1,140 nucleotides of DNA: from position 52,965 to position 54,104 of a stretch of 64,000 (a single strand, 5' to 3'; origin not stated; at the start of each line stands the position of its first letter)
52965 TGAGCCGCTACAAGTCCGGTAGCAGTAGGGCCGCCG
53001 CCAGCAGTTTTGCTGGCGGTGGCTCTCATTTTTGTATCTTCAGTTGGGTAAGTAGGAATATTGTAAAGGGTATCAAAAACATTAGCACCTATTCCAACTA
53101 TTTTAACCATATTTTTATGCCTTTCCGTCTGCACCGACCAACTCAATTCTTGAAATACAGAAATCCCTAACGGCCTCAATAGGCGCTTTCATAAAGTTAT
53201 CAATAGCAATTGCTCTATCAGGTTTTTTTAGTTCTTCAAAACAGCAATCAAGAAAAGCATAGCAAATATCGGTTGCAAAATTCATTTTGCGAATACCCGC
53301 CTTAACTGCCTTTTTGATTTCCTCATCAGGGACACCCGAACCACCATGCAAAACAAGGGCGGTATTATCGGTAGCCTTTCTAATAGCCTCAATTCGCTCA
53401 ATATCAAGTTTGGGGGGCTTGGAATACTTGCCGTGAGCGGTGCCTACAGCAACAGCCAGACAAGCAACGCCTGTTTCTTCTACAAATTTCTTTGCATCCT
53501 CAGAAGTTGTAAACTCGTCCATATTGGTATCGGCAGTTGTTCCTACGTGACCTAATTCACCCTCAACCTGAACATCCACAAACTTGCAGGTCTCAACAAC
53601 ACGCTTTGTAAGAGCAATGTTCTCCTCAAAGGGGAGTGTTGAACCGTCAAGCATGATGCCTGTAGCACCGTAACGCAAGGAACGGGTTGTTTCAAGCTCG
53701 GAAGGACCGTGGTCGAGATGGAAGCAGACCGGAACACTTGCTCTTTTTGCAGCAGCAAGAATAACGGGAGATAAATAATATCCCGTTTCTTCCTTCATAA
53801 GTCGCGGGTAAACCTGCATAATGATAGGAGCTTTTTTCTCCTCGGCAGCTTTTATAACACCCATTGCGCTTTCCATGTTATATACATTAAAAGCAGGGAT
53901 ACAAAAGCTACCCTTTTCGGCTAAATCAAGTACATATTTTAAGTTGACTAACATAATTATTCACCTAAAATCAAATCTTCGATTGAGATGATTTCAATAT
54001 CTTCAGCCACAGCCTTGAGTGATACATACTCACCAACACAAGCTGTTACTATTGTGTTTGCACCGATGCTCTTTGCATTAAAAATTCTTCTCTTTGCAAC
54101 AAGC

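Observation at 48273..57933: Non-canonical catabolic operon: iolB-iolC-iolJ-like lower pathway fused to a FucI-like isomerase, FGGY kinase, GlcD/CCG oxidase and a fused EtfBA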

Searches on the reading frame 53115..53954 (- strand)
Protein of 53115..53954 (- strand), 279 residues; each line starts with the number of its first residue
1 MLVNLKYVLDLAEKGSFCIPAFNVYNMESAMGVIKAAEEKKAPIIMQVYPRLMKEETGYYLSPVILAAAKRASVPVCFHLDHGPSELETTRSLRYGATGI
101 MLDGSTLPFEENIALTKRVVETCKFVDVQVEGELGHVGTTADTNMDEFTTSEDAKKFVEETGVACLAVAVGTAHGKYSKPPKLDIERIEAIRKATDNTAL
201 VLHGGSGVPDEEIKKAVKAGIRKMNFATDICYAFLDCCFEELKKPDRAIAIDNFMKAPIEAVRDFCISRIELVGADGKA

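Call 3: search_protein_families(library=pfam, proteins=[window:53115-53954:-])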
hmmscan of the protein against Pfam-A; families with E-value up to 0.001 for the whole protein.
window:53115-53954:- (279 aa): 1 family
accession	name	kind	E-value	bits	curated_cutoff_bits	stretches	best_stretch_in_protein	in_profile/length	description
PF01116.26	F_bP_aldolase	-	1.8e-85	287.3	25.5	1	3-278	1-277/277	Fructose-bisphosphate aldolase class-II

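Call 4: search_protein_families(library=ncbifam, proteins=[window:53115-53954:-])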
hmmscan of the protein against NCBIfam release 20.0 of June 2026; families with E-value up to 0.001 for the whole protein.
window:53115-53954:- (279 aa): 20 families
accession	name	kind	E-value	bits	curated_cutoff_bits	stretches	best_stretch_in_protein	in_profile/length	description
NF009497.0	PRK12857.1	equivalog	5.5e-75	252.2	423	1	1-279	2-284/284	class II fructose-1,6-bisphosphate aldolase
TIGR00167.1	cbbA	subfamily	1.2e-72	244.8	215.6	1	1-279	2-290/290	ketose-bisphosphate aldolase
TIGR01859.1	fruc_bis_ald_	equivalog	3.6e-71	240.2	343.05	1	2-279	1-282/282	class II fructose-1,6-bisphosphate aldolase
NF006626.0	PRK09195.1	subfamily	9.6e-71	238.2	384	1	2-279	3-284/284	tagatose-bisphosphate aldolase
NF006042.0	PRK08185.1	subfamily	8.7e-70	235.3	405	1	1-278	1-283/287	hypothetical protein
NF009374.0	PRK12737.1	subfamily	1.3e-69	234.3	383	1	2-278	3-283/284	tagatose-bisphosphate aldolase subunit GatY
NF005288.0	PRK06806.1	equivalog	2.1e-65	220.8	396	1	2-231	3-234/281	class II fructose-bisphosphate aldolase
TIGR01858.1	tag_bisphos_ald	equivalog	6.7e-65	219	443.55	1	3-279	2-282/282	tagatose bisphosphate family class II aldolase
NF005284.0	PRK06801.1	equivalog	3.2e-59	200.6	406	1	2-255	3-259/286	ketose 1,6-bisphosphate aldolase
NF005943.0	PRK07998.1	equivalog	2.2e-58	198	364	1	2-274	3-276/283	class II aldolase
NF009375.0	PRK12738.1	equivalog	9.7e-52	175.9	542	1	3-276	4-281/286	tagatose-bisphosphate aldolase subunit KbaY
NF005823.0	PRK07709.1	equivalog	2.3e-49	168.7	545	1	2-279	3-285/285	class II fructose-bisphosphate aldolase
NF006376.0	PRK08610.1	equivalog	8.1e-45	153.7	527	1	2-278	3-284/286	class II fructose-bisphosphate aldolase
NF005590.0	PRK07315.1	equivalog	1.4e-44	152.6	443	1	8-245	9-250/293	class II fructose-bisphosphate aldolase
TIGR01521.1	FruBisAldo_II_B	equivalog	2.9e-44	151.6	496.35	2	2-211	1-238/347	class II fructose-bisphosphate aldolase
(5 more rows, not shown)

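Call 30: search_solved_structures(query=window:53115-53954:-, max_evalue=1e-20)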
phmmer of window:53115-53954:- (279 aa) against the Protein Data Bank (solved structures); distinct sequences matched with E-value up to 1e-20: 20.
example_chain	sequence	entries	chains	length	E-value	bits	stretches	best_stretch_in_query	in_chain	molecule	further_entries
1gvf_A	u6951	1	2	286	2.5e-50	174.4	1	2-274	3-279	TAGATOSE-BISPHOSPHATE ALDOLASE AGAY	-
7ncc_A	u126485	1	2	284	3.4e-50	173.9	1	2-279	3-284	Putative class II fructose-1,6-bisphosphate aldolase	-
8q58_A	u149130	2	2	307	3.7e-48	167.3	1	6-279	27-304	Ketose-bisphosphate aldolase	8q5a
8q57_A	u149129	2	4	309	8.7e-48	166.1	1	14-279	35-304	Tagatose-1,6-bisphosphate aldolase kbaY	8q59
6ofu_A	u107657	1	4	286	4.1e-47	163.9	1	1-279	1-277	YdjI aldolase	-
3q94_A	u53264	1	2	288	5.5e-46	160.2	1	2-279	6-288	Fructose-bisphosphate aldolase, class II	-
1rv8_A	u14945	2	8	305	8e-46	159.6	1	3-216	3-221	fructose-1,6-bisphosphate aldolase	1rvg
2fjk_A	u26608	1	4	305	8.6e-46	159.5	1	7-220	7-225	Fructose-bisphosphate aldolase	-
5u4n_A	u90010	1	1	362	1.1e-42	149.4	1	2-215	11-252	Fructose-1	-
4to8_A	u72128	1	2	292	1.2e-40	142.7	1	2-274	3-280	Fructose-1,6-bisphosphate aldolase, class II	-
2isv_A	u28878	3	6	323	1.4e-40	142.4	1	3-216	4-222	Putative fructose-1,6-bisphosphate aldolase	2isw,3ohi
3gak_A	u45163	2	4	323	2e-40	141.9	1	3-216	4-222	Fructose-bisphosphate aldolase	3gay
7nc7_A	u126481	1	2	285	2.3e-39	138.4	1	2-279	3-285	Fructose-bisphosphate aldolase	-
3gb6_A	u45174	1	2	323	2.7e-39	138.2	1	3-216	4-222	Fructose-bisphosphate aldolase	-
5u7s_A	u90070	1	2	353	1.5e-38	135.8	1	2-215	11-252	Fructose-1,6-bisphosphate aldolase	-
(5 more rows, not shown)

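Call 44: search_solved_structures(query=window:53115-53954:-, max_evalue=1e-45, show_alignments=5)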
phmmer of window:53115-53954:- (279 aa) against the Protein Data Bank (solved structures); distinct sequences matched with E-value up to 1e-45: 8.
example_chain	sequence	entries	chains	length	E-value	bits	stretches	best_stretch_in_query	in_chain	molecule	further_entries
1gvf_A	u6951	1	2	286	2.5e-50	174.4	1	2-274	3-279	TAGATOSE-BISPHOSPHATE ALDOLASE AGAY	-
7ncc_A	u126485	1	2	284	3.4e-50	173.9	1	2-279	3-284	Putative class II fructose-1,6-bisphosphate aldolase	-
8q58_A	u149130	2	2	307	3.7e-48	167.3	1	6-279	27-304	Ketose-bisphosphate aldolase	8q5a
8q57_A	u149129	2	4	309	8.7e-48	166.1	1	14-279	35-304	Tagatose-1,6-bisphosphate aldolase kbaY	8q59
6ofu_A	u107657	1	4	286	4.1e-47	163.9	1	1-279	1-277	YdjI aldolase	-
3q94_A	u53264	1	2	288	5.5e-46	160.2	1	2-279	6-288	Fructose-bisphosphate aldolase, class II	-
1rv8_A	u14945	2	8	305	8e-46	159.6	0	3-216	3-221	fructose-1,6-bisphosphate aldolase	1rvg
2fjk_A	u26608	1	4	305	8.6e-46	159.5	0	7-220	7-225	Fructose-bisphosphate aldolase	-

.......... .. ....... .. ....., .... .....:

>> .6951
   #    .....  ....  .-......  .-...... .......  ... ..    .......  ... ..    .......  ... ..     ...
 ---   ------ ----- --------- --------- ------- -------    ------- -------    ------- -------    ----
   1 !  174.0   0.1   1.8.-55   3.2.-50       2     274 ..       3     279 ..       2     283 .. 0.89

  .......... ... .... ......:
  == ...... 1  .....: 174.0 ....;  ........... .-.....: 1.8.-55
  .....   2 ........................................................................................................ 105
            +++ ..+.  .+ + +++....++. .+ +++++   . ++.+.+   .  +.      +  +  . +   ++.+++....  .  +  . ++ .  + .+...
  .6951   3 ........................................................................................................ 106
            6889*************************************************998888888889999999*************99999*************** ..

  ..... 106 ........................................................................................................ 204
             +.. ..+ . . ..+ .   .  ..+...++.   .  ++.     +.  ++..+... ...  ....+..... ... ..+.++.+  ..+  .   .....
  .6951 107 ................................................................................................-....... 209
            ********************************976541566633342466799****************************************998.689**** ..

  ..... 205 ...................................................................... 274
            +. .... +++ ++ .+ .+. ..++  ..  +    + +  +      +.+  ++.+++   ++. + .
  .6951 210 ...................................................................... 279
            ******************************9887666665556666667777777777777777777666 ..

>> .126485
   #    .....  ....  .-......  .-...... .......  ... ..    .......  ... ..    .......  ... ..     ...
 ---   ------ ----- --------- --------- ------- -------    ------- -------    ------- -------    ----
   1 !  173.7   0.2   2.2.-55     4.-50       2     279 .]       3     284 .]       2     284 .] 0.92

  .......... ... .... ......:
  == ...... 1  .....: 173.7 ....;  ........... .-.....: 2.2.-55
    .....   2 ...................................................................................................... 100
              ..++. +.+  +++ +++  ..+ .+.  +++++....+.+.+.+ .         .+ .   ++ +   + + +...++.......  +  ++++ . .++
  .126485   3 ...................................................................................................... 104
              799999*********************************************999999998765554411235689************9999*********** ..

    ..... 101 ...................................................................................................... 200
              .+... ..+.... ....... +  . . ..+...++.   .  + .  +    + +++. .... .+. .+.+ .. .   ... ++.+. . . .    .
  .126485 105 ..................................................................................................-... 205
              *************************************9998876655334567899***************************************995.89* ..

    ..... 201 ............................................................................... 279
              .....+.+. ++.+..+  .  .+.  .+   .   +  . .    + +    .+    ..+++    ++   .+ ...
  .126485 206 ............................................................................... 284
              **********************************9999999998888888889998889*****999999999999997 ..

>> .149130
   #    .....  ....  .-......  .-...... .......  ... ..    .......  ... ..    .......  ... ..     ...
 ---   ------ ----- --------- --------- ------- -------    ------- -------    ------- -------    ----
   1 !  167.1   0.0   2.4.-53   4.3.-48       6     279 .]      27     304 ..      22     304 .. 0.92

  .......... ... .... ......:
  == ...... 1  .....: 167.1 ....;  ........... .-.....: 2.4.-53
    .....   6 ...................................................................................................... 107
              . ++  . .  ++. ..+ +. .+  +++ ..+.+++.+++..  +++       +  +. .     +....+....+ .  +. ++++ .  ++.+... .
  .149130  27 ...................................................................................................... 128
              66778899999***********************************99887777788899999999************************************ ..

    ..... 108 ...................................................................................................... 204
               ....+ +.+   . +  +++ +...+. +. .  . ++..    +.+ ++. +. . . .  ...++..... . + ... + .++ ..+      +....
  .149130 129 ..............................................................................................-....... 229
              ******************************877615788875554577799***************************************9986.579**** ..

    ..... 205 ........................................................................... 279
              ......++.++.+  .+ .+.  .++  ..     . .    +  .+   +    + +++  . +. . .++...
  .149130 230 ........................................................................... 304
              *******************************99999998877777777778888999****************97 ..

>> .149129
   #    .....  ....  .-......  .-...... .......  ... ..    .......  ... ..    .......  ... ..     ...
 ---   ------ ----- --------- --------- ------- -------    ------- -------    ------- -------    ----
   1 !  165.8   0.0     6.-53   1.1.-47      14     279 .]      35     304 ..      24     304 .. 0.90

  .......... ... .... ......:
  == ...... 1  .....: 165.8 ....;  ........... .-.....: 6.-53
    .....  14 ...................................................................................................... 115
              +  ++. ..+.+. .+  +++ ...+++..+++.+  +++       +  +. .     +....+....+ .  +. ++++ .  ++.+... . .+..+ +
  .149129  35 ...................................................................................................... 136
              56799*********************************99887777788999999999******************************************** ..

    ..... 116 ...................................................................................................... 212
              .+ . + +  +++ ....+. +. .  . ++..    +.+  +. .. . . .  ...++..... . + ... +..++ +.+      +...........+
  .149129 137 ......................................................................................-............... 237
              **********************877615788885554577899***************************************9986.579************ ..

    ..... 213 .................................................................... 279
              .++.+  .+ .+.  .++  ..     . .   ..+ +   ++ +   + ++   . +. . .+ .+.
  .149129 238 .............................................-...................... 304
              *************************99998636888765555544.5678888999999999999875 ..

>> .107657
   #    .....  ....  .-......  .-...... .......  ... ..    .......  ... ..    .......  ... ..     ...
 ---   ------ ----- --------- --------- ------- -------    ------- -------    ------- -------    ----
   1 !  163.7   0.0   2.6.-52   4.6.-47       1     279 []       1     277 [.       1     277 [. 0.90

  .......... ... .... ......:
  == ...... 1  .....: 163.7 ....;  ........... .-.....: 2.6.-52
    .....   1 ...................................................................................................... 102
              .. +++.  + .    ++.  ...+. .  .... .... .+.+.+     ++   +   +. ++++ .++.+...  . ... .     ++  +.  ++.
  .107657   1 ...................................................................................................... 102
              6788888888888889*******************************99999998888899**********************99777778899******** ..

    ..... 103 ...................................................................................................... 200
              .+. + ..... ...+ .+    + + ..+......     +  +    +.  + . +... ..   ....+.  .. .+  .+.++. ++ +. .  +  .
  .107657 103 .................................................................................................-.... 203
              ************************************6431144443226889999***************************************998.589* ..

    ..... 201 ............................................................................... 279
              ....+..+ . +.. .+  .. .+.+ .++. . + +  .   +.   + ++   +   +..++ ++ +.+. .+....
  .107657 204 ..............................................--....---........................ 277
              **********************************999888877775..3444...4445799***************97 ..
